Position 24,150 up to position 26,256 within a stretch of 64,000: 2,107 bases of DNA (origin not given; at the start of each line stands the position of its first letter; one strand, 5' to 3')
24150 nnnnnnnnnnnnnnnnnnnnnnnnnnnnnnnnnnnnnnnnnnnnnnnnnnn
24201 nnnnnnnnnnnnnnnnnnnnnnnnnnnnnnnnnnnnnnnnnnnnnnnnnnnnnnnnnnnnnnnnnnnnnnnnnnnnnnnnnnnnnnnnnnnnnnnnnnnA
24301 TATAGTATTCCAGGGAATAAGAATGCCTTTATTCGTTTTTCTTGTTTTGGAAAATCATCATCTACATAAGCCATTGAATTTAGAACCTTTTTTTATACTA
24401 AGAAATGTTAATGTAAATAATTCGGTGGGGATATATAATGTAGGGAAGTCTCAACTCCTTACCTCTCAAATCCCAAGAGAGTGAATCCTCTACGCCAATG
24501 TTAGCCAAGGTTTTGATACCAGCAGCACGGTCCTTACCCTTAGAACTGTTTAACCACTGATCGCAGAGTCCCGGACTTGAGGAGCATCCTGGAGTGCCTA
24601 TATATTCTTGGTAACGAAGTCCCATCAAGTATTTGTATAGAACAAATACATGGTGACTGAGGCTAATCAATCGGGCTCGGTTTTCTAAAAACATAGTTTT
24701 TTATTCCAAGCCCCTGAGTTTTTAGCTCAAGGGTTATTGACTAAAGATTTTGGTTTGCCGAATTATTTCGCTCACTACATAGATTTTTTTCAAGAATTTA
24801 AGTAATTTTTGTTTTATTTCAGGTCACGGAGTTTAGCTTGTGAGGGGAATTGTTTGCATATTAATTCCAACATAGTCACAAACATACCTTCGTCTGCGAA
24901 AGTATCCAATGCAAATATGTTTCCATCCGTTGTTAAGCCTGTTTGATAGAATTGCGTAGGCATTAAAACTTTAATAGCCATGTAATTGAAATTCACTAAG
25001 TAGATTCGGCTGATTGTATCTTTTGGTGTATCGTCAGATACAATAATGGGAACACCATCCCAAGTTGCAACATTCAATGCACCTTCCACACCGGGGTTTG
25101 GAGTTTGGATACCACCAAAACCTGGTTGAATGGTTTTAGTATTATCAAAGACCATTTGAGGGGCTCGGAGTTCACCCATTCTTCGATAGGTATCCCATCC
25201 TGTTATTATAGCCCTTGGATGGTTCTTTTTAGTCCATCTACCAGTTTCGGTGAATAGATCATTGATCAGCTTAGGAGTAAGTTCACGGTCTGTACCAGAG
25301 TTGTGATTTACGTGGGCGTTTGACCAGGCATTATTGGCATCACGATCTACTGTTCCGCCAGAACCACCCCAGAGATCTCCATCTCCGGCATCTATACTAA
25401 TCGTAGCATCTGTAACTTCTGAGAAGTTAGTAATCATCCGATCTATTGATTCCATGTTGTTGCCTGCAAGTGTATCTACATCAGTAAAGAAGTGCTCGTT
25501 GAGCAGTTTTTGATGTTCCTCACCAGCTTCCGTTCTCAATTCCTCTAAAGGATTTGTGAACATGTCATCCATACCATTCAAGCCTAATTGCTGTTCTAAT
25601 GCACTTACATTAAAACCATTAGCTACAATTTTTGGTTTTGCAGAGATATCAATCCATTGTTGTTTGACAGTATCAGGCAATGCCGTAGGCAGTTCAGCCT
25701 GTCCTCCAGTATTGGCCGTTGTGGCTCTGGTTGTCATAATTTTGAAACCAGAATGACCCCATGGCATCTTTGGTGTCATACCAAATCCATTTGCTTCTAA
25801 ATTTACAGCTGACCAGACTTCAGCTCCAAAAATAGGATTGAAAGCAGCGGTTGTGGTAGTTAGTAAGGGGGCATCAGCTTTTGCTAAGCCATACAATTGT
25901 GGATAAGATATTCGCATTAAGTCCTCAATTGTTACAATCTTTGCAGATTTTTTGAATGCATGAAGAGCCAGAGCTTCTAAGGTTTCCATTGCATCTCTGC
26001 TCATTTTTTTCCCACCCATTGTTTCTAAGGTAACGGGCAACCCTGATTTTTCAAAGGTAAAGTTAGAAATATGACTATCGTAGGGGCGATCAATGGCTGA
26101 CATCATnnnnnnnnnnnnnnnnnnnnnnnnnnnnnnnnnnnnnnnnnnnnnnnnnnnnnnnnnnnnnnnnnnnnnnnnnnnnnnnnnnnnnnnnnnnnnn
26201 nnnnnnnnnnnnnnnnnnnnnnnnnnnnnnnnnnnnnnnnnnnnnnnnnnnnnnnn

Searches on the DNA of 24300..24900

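Call 57: search_rna_families(source=window, start=24300, end=24900, threshold=gathering, show_alignments=1)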
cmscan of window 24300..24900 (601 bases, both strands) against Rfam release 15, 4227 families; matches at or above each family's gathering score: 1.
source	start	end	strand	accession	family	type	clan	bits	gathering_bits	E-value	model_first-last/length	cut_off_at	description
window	24481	24741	-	RF02033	HEARO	Gene;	-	109.2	83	1.2e-23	1-211/211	no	HNH endonuclease-associated RNA and ORF (HEARO) RNA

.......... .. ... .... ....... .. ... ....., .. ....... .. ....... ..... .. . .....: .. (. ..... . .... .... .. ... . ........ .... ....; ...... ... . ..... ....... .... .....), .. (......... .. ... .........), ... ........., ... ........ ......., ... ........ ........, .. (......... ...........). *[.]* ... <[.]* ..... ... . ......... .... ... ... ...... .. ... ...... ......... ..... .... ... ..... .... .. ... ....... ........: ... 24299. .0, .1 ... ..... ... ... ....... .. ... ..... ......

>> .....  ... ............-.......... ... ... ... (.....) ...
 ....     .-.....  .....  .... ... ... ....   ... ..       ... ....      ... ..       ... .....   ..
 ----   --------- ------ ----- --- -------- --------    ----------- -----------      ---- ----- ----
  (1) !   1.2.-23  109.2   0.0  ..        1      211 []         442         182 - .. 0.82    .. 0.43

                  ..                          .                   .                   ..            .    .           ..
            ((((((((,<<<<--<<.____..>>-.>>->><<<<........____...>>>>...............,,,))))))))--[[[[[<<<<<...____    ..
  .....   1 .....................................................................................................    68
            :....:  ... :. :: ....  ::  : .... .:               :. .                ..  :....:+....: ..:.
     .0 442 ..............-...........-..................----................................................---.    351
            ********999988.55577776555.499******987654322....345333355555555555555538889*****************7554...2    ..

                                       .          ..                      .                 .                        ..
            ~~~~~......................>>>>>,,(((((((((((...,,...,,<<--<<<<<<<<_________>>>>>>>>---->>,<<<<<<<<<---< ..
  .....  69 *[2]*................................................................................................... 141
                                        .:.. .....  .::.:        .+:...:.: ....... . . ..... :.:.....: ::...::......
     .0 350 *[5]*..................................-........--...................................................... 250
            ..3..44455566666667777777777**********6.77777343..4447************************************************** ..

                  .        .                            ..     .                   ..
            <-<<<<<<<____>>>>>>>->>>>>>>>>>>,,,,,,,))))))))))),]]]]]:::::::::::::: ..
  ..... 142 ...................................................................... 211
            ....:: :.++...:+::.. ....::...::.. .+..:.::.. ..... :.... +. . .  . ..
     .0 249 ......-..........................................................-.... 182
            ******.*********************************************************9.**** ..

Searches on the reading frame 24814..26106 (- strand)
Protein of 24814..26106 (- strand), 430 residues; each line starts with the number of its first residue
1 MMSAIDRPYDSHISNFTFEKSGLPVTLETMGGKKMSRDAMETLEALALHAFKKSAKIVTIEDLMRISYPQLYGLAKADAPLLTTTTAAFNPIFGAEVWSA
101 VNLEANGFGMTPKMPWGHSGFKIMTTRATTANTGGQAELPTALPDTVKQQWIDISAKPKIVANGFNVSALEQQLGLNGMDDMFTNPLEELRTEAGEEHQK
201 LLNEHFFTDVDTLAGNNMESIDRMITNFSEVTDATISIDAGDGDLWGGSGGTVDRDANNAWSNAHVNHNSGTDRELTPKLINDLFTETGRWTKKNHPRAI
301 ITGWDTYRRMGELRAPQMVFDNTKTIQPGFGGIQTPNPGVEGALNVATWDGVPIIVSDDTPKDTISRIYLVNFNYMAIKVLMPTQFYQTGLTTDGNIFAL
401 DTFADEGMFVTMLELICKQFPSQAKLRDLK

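Call 9: search_protein_families(library=pfam, proteins=[window:24814-26106:-], max_evalue=0.01)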
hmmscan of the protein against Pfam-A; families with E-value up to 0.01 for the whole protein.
window:24814-26106:- (430 aa): 1 family
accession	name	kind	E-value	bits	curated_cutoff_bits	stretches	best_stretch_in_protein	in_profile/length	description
PF17236.8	SU10_MCP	-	0.00018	21.6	24.1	1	160-395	82-264/292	SU10 major capsid protein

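Call 14: search_dna_similar(query=window:24814-26106:-, collection=phages, mode=protein, max_rows=15, max_evalue=0.001)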
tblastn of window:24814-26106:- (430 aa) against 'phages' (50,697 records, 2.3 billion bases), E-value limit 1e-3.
Records with a match: 9; places in all: 9; records where one place covers at least 80% of the query: 0.
Best place of each record, by identity: <60% 9.
By first word of the organism name: Haloarcula 6; Halovirus 2; Caudoviricetes 1.
By host as written in the record: Haloarcula californiae 5; Haloarcula vallismortis 3; Methanofastidiosa 1.
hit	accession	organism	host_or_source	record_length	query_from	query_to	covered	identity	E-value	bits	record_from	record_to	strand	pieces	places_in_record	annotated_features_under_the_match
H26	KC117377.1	Haloarcula vallismortis tailed virus 1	Haloarcula vallismortis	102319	90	430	79%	35.2%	5e-42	164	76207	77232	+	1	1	120: major capsid protein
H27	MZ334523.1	Haloarcula virus HVTV-2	Haloarcula vallismortis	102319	90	430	79%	35.2%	5e-42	164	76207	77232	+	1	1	major capsid protein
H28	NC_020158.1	Haloarcula vallismortis tailed virus 1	Haloarcula vallismortis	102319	90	430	79%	35.2%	5e-42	164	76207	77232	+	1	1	120: major head protein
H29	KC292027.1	Halovirus HCTV-5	Haloarcula californiae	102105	90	430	79%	34.9%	3e-41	162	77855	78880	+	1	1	119: major capsid protein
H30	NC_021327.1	Halovirus HCTV-5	Haloarcula californiae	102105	90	430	79%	34.9%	3e-41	162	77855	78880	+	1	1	119: major head protein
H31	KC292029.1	Haloarcula californiae tailed virus 1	Haloarcula californiae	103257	90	430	79%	33.1%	1e-39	157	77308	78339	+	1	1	112: major capsid protein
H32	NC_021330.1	Haloarcula californiae tailed virus 1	Haloarcula californiae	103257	90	430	79%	33.1%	1e-39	157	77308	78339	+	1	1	112: major head protein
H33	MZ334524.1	Haloarcula virus HCTV-16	Haloarcula californiae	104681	90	430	79%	33.1%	1e-39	157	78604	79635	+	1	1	major capsid protein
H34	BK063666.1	Caudoviricetes sp. vir519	Methanofastidiosa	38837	115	429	73%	26.9%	2e-17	91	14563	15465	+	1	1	major head protein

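Call 50: find_homologous_proteins(query=window:24814-26106:-, max_evalue=0.001)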
Query window:24814-26106:- (430 aa): 82 proteins with E <= 0.001 among 3941 candidates.
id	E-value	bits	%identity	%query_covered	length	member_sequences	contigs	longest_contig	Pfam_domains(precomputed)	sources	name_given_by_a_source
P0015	1.5e-291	984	100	100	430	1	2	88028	-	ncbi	ncbi:MAG: hypothetical protein V3U54_13025 [Thermodesulfobacteriota bacterium]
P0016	4.3e-106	373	46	95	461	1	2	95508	-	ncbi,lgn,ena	-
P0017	1.0e-104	369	49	88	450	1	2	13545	-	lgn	-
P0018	8.9e-103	362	44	95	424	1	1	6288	-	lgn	-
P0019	8.9e-102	359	44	98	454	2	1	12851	-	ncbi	-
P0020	5.2e-99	350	43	100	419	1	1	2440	-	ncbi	-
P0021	6.8e-99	350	43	98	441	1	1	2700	-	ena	-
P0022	5.9e-95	337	43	100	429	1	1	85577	-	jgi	jgi:hypothetical protein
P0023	1.2e-92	329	40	99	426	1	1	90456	-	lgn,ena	-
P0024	5.4e-92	327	43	98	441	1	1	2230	-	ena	-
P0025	7.9e-87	310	42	87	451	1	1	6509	-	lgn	-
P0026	1.0e-86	309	44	87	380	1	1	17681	PF17236.9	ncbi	-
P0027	1.2e-86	309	42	89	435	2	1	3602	-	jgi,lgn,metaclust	metaclust:\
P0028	8.5e-86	306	43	86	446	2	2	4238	-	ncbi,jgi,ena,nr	ncbi:MAG TPA: hypothetical protein VKN14_05505 [Flavobacteriaceae bacterium]|nr:hypothetical protein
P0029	6.2e-84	300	43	87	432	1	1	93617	-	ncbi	-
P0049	1.9e-60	223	35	83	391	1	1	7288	PF17236.9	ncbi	-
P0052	1.1e-59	220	38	86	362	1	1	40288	PF17236.9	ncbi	-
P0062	4.4e-58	215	34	92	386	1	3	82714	PF17236.9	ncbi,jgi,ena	-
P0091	3.0e-37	146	32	87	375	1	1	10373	-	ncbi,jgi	-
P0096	1.3e-22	98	30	82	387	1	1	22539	-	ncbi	-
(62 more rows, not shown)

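Call 51: list_cluster_members(proteins=[P0016, P0019, P0020, P0026, P0029, P0049, P0052, P0062, P0091, P0096])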
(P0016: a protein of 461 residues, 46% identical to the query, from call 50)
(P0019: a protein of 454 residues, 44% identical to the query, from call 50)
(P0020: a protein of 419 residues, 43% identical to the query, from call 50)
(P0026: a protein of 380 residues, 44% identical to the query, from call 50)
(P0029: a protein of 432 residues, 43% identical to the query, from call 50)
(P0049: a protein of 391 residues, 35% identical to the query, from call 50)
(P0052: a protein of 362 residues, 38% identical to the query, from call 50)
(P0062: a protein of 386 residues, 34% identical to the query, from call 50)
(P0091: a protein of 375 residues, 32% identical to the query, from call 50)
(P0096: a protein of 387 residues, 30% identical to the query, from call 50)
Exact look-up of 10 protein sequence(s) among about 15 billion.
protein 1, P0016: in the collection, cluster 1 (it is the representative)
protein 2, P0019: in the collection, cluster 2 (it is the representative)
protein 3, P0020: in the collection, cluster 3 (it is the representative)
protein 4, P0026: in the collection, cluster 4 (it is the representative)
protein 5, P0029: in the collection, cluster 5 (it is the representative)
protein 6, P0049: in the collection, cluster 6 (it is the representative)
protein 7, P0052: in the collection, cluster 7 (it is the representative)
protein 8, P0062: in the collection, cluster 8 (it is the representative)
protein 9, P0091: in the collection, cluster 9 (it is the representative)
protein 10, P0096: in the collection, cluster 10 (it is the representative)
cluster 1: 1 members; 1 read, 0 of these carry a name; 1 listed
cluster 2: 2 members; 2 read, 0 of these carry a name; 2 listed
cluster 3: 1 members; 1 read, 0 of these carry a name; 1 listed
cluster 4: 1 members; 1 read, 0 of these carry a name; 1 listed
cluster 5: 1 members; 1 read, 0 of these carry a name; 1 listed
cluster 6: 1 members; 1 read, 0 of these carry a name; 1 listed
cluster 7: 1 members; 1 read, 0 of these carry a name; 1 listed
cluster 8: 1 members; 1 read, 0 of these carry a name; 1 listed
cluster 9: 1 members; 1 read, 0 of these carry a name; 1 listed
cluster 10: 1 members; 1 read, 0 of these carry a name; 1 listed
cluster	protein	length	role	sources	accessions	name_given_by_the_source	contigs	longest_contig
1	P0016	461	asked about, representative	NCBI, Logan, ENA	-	-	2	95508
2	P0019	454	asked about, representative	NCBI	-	-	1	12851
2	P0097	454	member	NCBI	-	-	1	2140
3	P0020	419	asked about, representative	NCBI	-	-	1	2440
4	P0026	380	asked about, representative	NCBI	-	-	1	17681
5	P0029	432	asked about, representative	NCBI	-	-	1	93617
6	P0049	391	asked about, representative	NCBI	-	-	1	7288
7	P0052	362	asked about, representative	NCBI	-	-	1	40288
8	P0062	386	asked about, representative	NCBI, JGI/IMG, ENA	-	-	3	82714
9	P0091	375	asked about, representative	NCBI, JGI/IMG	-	-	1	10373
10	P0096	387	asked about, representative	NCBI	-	-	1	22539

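Call 55: find_related_loci(query=A6, collection=genome_contigs, flank=10000)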
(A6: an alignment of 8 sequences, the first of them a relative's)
Query A6 (430 aa) in genome_contigs; peptide patterns used: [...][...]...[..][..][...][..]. (x = any residue, [..] = any of these).
11 stretches matched a pattern; 4 encode a relative of the query (tblastn E <= 1e-3); 4 distinct loci.
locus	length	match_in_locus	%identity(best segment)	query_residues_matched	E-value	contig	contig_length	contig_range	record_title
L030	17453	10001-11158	43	46-429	2e-96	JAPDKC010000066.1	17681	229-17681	MAG: archaeon isolate S5B6_HD70 c_000000000855, whole genome shotgun sequence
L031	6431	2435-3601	38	57-429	1e-67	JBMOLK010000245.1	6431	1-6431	MAG: Bacillota bacterium isolate Betzabe_MAG022 MAG022_245, whole genome shotgun sequence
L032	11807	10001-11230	34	27-430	1e-61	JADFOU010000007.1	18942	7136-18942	MAG: candidate division TA06 bacterium isolate B6T1B8 B6T1B8_NODE4940, whole genome shotgun sequence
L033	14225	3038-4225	32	52-430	8e-55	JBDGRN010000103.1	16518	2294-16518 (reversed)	MAG: Halobacteria archaeon isolate DAL-Ass_48_95C3R c_000000002680, whole genome shotgun sequence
